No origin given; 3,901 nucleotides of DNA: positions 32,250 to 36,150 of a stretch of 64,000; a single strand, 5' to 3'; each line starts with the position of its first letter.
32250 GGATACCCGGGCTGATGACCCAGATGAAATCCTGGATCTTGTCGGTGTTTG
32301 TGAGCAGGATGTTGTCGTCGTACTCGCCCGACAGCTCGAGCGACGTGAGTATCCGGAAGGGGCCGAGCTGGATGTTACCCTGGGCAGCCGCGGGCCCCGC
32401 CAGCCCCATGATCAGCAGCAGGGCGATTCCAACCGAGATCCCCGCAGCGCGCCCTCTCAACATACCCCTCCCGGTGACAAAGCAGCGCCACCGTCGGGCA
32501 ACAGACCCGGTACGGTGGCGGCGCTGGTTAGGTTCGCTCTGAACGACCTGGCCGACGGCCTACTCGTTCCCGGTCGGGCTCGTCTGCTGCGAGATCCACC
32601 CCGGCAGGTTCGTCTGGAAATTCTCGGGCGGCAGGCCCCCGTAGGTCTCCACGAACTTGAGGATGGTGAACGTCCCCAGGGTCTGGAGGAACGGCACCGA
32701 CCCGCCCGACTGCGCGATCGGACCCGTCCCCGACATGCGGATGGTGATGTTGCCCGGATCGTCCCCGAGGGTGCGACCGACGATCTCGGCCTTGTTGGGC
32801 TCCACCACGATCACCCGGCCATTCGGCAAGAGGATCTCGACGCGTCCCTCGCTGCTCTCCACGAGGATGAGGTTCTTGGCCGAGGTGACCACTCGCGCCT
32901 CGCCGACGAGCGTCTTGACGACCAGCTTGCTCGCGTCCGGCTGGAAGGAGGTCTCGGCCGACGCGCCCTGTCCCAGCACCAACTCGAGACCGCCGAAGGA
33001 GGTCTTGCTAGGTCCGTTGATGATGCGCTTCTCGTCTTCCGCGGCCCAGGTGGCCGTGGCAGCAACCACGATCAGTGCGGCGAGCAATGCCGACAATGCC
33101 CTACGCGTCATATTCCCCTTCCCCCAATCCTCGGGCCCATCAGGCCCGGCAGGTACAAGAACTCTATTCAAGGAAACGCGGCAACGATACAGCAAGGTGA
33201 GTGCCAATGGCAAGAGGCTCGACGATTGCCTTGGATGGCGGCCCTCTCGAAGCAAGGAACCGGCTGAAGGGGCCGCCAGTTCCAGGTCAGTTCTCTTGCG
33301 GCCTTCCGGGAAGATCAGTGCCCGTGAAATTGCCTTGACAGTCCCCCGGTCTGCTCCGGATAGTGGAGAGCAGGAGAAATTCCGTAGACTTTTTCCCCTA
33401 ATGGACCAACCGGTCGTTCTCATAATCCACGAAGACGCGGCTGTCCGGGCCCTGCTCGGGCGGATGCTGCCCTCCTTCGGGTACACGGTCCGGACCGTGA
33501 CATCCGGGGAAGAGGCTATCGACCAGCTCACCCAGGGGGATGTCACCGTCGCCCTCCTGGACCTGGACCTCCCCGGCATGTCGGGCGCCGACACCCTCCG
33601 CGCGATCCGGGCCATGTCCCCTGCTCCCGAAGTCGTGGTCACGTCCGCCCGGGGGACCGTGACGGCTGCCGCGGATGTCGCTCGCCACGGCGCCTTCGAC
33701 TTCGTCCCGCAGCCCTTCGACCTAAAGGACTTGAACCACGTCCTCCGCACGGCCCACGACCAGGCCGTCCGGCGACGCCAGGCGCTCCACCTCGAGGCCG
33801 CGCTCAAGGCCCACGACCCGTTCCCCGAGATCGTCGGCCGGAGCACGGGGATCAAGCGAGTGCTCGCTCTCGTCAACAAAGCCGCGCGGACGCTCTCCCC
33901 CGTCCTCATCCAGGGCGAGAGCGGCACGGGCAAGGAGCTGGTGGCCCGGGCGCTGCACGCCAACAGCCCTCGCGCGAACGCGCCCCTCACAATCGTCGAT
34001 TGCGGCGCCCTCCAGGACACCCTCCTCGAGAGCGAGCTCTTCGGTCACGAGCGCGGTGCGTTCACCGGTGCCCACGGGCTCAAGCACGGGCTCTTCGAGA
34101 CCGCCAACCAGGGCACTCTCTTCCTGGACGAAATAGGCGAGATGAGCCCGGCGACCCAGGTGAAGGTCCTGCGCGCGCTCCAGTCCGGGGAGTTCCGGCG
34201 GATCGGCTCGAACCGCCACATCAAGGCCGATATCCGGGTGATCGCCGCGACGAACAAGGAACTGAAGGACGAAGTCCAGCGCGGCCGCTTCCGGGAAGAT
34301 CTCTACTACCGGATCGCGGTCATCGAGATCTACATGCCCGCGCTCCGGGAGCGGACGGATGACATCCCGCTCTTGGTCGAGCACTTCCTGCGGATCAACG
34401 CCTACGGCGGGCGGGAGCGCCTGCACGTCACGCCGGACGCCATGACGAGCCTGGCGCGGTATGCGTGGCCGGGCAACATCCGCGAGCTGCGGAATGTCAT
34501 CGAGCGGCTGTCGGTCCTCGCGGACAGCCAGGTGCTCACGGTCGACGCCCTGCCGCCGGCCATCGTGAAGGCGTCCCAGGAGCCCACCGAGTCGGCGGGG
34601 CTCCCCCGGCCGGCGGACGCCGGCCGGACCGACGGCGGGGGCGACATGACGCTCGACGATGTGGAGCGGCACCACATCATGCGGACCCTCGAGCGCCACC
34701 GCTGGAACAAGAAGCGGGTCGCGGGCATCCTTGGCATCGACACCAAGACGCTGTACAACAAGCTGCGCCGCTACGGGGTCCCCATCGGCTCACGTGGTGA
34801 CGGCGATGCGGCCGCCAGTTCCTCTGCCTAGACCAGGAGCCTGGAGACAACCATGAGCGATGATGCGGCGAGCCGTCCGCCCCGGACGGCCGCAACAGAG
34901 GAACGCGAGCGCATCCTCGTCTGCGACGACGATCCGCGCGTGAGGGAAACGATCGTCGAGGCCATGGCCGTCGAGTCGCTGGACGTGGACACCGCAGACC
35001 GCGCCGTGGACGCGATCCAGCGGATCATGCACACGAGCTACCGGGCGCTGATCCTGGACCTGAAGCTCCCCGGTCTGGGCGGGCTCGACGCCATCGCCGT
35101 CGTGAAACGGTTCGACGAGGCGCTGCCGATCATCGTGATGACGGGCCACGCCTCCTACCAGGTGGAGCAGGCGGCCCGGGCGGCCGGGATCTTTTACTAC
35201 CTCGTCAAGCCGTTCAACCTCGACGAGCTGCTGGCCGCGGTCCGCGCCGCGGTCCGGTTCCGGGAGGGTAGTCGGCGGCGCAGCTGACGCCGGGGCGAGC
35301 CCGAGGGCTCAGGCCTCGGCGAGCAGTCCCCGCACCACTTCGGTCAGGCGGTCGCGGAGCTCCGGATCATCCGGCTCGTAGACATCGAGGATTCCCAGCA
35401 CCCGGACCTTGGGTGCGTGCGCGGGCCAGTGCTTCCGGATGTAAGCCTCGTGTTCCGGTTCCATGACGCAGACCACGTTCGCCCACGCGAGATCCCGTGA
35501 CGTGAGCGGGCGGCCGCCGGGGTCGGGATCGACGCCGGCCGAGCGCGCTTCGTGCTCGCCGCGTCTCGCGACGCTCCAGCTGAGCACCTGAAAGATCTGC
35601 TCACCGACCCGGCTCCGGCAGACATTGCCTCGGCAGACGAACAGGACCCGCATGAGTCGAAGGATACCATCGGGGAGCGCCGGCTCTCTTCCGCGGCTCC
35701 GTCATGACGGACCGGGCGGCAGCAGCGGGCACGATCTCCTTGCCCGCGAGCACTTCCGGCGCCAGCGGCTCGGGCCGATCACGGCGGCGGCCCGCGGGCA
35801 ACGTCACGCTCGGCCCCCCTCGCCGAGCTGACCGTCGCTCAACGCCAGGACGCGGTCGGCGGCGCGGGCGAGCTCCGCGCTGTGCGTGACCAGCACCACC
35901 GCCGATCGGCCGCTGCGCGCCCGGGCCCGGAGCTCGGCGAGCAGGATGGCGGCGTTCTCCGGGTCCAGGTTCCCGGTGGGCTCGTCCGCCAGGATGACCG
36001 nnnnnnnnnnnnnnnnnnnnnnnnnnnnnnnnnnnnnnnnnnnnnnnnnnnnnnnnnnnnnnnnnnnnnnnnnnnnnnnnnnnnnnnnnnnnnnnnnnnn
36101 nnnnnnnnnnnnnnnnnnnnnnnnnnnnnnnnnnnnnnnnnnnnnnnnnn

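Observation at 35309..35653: Wzb-like tyrosine phosphatase sits at the tail of the lipid/ABC operon, not beside its BY-kinase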

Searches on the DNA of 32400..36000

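Call 63: search_rna_families(source=window, start=32400, end=36000, threshold=evalue, max_evalue=1)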
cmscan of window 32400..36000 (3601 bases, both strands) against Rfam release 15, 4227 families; matches with E-value up to 1: 0.
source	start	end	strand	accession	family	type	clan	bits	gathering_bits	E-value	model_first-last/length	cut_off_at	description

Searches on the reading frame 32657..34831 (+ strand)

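Call 6: search_protein_families(library=pfam, proteins=[window:32657-34831:+], max_evalue=0.01)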
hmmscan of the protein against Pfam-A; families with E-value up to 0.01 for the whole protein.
window:32657-34831:+ (724 aa): 9 families
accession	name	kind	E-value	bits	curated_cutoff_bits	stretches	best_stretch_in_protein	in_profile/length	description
PF00158.32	Sigma54_activat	-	1.6e-67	226.9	20.2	1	392-558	1-167/168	Sigma-54 interaction domain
PF25601.1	AAA_lid_14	-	1.6e-25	89.2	27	1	564-646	1-84/87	AAA+ ATPase lid domain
PF00072.30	Response_reg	-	1.4e-21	77.2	30.2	1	254-363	1-110/111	Response regulator receiver domain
PF14532.12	Sigma54_activ_2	-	2.1e-21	77.1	25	1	393-563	1-138/138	Sigma-54 interaction domain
PF02954.25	HTH_8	-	1.7e-14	53.6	22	1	665-706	1-42/42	Bacterial regulatory protein, Fis family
PF07728.20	AAA_5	-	6.9e-06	26.5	22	1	415-535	1-124/139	AAA domain (dynein-related subfamily)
PF00004.35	AAA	-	1.1e-05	26.3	21.2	1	416-550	1-128/131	ATPase family associated with various cellular activities (AAA)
PF13191.12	AAA_16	-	5.7e-05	24.1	32.6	1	392-454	2-71/167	AAA ATPase domain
PF01078.27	Mg_chelatase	-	0.0003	20.7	20.3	0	471-533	93-157/207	Magnesium chelatase, subunit ChlI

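Call 7: search_protein_families(library=ncbifam, proteins=[window:32657-34831:+], max_evalue=0.01)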
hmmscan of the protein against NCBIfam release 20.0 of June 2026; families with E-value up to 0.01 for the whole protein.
window:32657-34831:+ (724 aa): 114 families (the best 25 are shown)
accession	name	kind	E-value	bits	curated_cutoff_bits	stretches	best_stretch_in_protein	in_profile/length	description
NF008469.0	PRK11361.1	equivalog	3.5e-125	418.3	714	1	253-708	6-456/461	acetoacetate metabolism transcriptional regulator AtoC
TIGR01818.1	ntrC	equivalog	4.8e-117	391.6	558.6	1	254-704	1-461/463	nitrogen regulation protein NR(I)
TIGR01817.1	nifA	equivalog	1.3e-106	357.5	528.85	1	378-710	184-531/534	nif-specific transcriptional activator NifA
NF007689.0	PRK10365.1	equivalog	5.3e-104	348.4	760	1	254-705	8-441/441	sigma-54-dependent response regulator transcription factor ZraR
NF008176.1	PRK10923.1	equivalog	8.6e-101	337.8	620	1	249-707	1-467/469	nitrogen regulation protein NR(I)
NF051870.1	NAssimRespRegNtrX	equivalog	1.2e-98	331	600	1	254-708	4-452/452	nitrogen assimilation response regulator NtrX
NF041552.1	TF_PrdR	equivalog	1.5e-98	330.6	795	1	370-707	247-577/577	sigma-54 dependent transcriptional regulator PrdR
NF041946.1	LuxO_transreg_Vib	equivalog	8.5e-98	328.1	800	1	259-706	4-460/463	quorum-sensing sigma-54 dependent transcriptional regulator LuxO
TIGR02915.1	PEP_resp_reg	equivalog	2.2e-95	320.1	502.6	1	254-708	1-444/445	PEP-CTERM-box response regulator transcription factor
NF038308.1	RNA_repair_RtcR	equivalog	4.8e-95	319.4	650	1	365-707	155-517/530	RNA repair transcriptional activator RtcR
NF011695.0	PRK15115.1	equivalog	2.6e-94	316.5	763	1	254-632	9-377/445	two-component system response regulator GlrR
NF003451.0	PRK05022.1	equivalog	3.3e-93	313.1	476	1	379-708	179-510/512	nitric oxide reductase transcriptional regulator NorR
NF050807.1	TransRegFlbDCaul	equivalog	5.3e-88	295.8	750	1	275-707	24-442/454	sigma-54-dependent transcriptional regulator FlbD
TIGR02329.1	propionate_PrpR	equivalog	3.4e-85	286.7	499.2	1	367-704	191-525/526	propionate catabolism operon regulatory protein PrpR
NF049963.1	RespRegFlgRCampy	domain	2.6e-80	270.4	750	1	254-630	3-375/429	fla regulon two-component system response regulator FlgR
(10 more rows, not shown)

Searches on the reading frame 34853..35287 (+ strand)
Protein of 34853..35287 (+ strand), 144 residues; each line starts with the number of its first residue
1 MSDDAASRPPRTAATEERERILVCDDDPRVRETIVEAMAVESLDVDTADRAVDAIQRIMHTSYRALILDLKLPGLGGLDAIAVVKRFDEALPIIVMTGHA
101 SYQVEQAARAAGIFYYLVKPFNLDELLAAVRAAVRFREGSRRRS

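Call 6: search_protein_families(library=pfam, proteins=[window:34853-35287:+], max_evalue=0.01)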
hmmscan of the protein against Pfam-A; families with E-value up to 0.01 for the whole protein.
window:34853-35287:+ (144 aa): 1 family
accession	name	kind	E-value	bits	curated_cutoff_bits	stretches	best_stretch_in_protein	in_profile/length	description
PF00072.30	Response_reg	-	5.9e-24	84.8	30.2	1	21-131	1-111/111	Response regulator receiver domain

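Call 7: search_protein_families(library=ncbifam, proteins=[window:34853-35287:+], max_evalue=0.01)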
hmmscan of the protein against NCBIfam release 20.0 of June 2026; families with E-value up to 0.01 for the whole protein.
window:34853-35287:+ (144 aa): 97 families (the best 25 are shown)
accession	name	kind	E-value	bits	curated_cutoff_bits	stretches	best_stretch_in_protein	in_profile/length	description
TIGR01818.1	ntrC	equivalog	3.3e-20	72.3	558.6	1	21-138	1-118/463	nitrogen regulation protein NR(I)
NF008469.0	PRK11361.1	equivalog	2.1e-19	69.6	714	1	18-137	4-123/461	acetoacetate metabolism transcriptional regulator AtoC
NF006900.1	PRK09390.1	equivalog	2.6e-18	66.3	255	1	18-136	4-122/203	response regulator FixJ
NF007928.2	PRK10643.1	equivalog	1.1e-17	64.5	330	1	20-139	2-121/216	two-component system response regulator PmrA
NF008176.1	PRK10923.1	equivalog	1.3e-17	63.6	620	1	18-137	3-123/469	nitrogen regulation protein NR(I)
NF041734.1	resp_reg_RppA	equivalog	9.8e-17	61.1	250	1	20-135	2-119/229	two-component system response regulator RppA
NF007005.1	PRK09468.1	equivalog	1.3e-16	60.8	331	1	17-137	2-122/237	osmolarity response regulator transcription factor OmpR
NF051870.1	NAssimRespRegNtrX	equivalog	5.8e-16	58.4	600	1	20-135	3-120/452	nitrogen assimilation response regulator NtrX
TIGR01387.1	cztR_silR_copR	subfamily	8.4e-16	58.3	279.2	1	21-137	1-117/218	heavy metal response regulator transcription factor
NF012023.0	PRK15479.1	equivalog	5.9e-15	55.4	337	1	20-140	2-122/224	transcriptional regulator TctD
NF045991.1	RespRegCtrARhodob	equivalog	9.4e-15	54.9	350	1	20-139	2-121/224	response regulator transcription factor CtrA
TIGR02154.1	PhoB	equivalog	1.8e-14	53.6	296.2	1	19-137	3-123/226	phosphate regulon transcriptional regulator PhoB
NF040689.1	MtrAB_MtrA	equivalog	2.6e-14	53.1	300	1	21-138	1-117/219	MtrAB system response regulator MtrA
NF047793.1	ResRegPgtA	equivalog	3.3e-14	52.6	650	1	16-138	3-125/414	two-component system response regulator PgtA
NF052313.1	T9SS_RR_PorX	equivalog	6.2e-14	51.6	300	1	20-134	2-116/513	T9SS response regulator signal transducer PorX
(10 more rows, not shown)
